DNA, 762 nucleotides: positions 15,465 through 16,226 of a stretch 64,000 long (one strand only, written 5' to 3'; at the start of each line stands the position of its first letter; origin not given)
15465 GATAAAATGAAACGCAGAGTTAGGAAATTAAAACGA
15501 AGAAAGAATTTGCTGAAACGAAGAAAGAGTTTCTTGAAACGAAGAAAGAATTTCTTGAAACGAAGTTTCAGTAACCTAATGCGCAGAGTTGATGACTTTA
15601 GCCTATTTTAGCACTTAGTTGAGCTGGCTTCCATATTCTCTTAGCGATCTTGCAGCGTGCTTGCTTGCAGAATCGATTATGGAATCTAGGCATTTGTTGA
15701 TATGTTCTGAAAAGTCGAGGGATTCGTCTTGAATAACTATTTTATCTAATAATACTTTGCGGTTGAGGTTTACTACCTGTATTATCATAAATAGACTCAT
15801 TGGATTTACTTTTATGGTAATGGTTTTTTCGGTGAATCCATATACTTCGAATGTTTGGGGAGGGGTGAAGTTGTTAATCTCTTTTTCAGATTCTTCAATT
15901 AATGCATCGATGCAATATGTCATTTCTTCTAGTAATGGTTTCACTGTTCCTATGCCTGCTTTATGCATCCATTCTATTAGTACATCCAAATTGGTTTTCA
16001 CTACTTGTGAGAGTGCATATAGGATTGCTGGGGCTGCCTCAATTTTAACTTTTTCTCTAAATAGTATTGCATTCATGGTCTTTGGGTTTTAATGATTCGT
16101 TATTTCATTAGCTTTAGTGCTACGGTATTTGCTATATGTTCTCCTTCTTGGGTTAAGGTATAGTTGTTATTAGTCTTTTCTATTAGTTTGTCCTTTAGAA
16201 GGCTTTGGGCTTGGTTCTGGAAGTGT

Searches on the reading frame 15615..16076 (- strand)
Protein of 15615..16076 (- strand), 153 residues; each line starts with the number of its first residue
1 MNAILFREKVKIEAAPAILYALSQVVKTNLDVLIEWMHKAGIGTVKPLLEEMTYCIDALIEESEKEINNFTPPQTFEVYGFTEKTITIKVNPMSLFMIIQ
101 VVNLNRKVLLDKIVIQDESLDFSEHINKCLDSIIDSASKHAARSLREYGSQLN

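Call 14: search_protein_families(library=pfam, proteins=[window:15615-16076:-])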
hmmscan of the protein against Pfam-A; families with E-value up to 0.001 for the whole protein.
window:15615-16076:- (153 aa): 0 families

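Call 55: find_encoding_contigs(protein=window:15615-16076:-, flank=3000, max_places=10)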
Protein window:15615-16076:- (153 aa): 23 contigs read that carry it; 10 places shown.
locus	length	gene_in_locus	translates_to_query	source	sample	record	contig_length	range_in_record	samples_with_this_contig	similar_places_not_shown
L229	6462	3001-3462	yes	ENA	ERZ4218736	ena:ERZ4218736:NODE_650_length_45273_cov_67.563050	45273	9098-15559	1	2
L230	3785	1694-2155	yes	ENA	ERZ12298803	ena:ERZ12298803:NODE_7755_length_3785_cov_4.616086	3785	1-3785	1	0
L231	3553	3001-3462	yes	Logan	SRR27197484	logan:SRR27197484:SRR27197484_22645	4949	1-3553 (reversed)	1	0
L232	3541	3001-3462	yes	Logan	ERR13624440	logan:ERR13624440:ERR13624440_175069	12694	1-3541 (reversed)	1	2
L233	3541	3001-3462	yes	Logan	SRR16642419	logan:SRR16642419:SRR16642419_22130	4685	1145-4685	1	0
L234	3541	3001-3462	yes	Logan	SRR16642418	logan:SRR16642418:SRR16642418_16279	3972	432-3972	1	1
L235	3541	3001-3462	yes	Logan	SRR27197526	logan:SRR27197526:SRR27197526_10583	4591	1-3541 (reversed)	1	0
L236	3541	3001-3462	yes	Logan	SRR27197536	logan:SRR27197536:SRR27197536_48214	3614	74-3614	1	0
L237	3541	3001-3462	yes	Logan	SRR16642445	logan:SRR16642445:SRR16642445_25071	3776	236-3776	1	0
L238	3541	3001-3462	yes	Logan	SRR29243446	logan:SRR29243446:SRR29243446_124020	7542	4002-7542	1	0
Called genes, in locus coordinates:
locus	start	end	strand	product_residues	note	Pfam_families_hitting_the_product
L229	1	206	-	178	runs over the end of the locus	PF21857:DUF6913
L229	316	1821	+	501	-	PF02518:HATPase_c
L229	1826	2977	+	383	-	PF04055:Radical_SAM, PF06969:HemN_C (weak)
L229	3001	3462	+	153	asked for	-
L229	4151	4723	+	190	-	-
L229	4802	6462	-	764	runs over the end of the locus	PF00912:Transgly, PF28500:PBP_middle, PF00905:Transpeptidase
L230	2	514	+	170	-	?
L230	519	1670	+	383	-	PF04055:Radical_SAM, PF06969:HemN_C (weak)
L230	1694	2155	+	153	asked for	-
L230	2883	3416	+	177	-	-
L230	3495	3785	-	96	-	?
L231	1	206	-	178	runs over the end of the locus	PF21857:DUF6913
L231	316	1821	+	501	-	PF02518:HATPase_c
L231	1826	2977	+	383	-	PF04055:Radical_SAM, PF06969:HemN_C (faint)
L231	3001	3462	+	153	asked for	-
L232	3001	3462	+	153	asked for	-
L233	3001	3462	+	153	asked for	-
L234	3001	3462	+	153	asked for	-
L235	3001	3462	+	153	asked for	-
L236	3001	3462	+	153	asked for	-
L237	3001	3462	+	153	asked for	-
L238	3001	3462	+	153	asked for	-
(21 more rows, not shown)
